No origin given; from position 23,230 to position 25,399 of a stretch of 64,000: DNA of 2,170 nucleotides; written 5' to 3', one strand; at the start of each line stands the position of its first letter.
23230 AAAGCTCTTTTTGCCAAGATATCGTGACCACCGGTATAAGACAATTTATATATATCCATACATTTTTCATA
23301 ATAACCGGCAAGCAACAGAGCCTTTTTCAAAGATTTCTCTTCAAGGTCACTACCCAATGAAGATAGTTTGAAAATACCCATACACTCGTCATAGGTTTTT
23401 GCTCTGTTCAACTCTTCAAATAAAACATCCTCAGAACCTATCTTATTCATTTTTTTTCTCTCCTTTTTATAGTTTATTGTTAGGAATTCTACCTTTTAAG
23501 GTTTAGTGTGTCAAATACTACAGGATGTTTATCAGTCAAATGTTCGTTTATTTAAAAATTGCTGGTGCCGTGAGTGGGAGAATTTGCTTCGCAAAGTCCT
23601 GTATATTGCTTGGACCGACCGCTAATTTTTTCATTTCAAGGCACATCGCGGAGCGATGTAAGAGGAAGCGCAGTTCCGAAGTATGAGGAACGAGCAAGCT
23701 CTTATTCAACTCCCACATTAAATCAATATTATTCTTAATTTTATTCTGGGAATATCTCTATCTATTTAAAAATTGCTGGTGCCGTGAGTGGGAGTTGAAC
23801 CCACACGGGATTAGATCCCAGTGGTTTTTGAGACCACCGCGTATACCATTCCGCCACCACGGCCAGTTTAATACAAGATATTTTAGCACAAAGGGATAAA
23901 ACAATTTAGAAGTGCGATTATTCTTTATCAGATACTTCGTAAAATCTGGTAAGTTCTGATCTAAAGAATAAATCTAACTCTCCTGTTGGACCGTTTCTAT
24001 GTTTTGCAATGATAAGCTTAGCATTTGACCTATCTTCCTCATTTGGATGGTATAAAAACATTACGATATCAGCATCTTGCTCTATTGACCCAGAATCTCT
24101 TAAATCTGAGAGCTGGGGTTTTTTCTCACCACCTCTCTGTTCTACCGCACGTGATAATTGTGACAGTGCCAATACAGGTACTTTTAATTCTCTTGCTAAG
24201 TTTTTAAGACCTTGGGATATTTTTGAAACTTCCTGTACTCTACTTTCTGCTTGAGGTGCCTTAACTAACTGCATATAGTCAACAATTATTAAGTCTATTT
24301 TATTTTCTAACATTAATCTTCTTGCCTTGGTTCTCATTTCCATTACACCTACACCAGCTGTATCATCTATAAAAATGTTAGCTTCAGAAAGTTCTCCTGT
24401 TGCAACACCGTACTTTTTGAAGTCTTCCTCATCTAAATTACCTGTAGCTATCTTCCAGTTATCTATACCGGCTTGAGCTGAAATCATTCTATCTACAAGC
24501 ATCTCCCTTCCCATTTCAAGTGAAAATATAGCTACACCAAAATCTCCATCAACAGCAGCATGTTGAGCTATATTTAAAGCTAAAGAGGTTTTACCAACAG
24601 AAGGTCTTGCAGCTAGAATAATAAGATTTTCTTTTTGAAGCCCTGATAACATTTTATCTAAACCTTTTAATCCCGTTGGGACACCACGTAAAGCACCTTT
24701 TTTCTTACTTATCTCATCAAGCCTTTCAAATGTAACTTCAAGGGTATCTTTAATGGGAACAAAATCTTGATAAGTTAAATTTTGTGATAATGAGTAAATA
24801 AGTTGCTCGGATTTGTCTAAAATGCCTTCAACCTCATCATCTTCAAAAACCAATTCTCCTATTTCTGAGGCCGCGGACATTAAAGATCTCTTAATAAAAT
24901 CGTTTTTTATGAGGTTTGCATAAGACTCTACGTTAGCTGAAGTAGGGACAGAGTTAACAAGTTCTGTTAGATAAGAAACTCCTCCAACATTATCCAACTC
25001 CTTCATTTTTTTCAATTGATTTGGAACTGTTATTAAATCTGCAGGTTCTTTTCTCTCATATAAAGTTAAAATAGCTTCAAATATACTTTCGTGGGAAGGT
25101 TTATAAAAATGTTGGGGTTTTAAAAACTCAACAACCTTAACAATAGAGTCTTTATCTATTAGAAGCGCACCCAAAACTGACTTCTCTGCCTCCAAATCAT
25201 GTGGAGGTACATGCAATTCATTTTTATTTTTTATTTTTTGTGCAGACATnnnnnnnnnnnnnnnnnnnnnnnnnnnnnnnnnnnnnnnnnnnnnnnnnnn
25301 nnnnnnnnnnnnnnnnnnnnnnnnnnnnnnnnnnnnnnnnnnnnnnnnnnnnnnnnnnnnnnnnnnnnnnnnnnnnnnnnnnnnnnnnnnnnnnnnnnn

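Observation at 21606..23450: Tandem trio of paralogous genes built from a roughly 35-aa Cys-containing helical repeat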

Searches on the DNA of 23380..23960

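Call 53: search_rna_families(source=window, start=23380, end=23960, threshold=evalue, max_evalue=1)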
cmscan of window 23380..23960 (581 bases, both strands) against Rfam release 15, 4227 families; matches with E-value up to 1: 2.
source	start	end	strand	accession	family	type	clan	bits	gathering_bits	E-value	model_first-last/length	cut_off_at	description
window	23780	23863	-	RF00005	tRNA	Gene; tRNA;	CL00001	56.8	29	1.2e-11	1-71/71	no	tRNA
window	23779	23863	+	RF04354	Plastid-ycf2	Cis-reg;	-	21.8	65.7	0.058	1-75/75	no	Plastid-ycf2 5UTR RNA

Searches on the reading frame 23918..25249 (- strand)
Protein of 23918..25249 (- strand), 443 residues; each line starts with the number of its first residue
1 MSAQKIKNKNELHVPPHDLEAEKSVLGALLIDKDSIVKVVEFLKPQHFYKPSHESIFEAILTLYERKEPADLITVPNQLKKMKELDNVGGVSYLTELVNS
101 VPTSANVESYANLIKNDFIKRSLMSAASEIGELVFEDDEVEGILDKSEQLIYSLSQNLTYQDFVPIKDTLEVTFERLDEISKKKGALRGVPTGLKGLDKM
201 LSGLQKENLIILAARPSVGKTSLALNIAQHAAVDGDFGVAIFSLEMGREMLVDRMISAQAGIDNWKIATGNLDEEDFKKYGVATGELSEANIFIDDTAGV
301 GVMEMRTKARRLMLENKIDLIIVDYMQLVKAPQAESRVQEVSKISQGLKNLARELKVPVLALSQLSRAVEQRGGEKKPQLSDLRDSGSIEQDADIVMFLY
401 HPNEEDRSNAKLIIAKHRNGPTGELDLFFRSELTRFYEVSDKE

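Call 40: find_related_loci(query=window:23918-25249:-, collection=genome_contigs, flank=6000)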
Query window:23918-25249:- (443 aa) in genome_contigs; peptide patterns used: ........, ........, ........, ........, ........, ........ (x = any residue, [..] = any of these).
600 stretches matched a pattern (row limit reached: there are more); 585 encode a relative of the query (tblastn E <= 1e-3); the best 80 are kept; 80 distinct loci.
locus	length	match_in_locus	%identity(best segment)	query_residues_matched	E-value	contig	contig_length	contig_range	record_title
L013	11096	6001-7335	89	1-442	0e+0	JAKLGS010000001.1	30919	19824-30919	MAG: Patescibacteria group bacterium isolate RA.bin45 RA.bin45_1, whole genome shotgun sequence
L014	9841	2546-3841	50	16-436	7e-141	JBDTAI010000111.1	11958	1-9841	MAG: Ktedonobacterales bacterium isolate cluster2_bin.105 k127_1204161, whole genome shotgun sequence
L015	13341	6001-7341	51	1-436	2e-139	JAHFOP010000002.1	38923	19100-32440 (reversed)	MAG: Candidatus Moraniibacteriota bacterium isolate nzgw506 NODE_350_length_38924_cov_3.172899, whole genome shotgun seq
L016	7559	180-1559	51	1-443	2e-139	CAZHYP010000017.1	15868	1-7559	MAG TPA_asm: uncultured Gammaproteobacteria bacterium isolate SRP192927_co4_803 genome assembly, contig: NODE_7867_lengt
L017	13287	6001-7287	52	14-429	5e-138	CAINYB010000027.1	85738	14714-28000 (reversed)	uncultured bacterium isolate LaPlata-7m-a_bin-459 genome assembly, contig: bin-459:27/28, whole genome shotgun sequence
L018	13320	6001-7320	50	9-442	4e-137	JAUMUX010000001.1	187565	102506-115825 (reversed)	MAG: bacterium isolate S12M_Sa_37 NODE_5_length_187565_cov_58.344883, whole genome shotgun sequence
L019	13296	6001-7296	50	10-436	5e-137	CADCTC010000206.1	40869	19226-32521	MAG: uncultured Chloroflexi bacterium isolate AVDCRST_MAG77 genome assembly, contig: NODE41, whole genome shotgun sequen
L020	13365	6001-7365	50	3-440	6e-137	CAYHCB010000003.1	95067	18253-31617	MAG TPA_asm: uncultured Gammaproteobacteria bacterium isolate ERP119702_co1_231 genome assembly, contig: NODE_132_length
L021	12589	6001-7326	50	14-436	2e-136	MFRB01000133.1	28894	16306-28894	MAG: Candidatus Magasanikbacteria bacterium RIFOXYD12_FULL_33_17 rifoxyd3_full_scaffold_972, whole genome shotgun sequen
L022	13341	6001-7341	50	1-442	3e-136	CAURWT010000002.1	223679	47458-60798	MAG TPA_asm: uncultured Candidatus Saccharimonas sp. isolate ERR9969181_bin.14_MetaWRAP_v1.3_MAG genome assembly, contig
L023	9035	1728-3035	51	14-442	2e-136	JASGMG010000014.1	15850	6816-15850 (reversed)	MAG: Patescibacteria group bacterium isolate DJKA123_ANT-F21_bin.43 scaffold_1327, whole genome shotgun sequence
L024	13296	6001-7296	49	13-439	3e-136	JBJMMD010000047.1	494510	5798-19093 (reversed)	MAG: Thermomicrobiales bacterium isolate 12C16O_72h_100_P16_coass_bin_33 k141_1814307, whole genome shotgun sequence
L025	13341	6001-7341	50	1-442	6e-136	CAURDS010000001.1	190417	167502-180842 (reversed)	MAG TPA_asm: uncultured Candidatus Saccharimonas sp. isolate ERR9968699_bin.37_MetaWRAP_v1.3_MAG genome assembly, contig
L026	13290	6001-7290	50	14-436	7e-136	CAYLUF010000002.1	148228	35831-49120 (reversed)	MAG TPA_asm: uncultured Candidatus Saccharibacteria bacterium isolate binchicken_co173_139 genome assembly, contig: NODE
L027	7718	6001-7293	51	14-429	1e-135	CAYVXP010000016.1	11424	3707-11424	MAG TPA_asm: uncultured Gammaproteobacteria bacterium isolate SRP272421_co2_156 genome assembly, contig: NODE_20074_leng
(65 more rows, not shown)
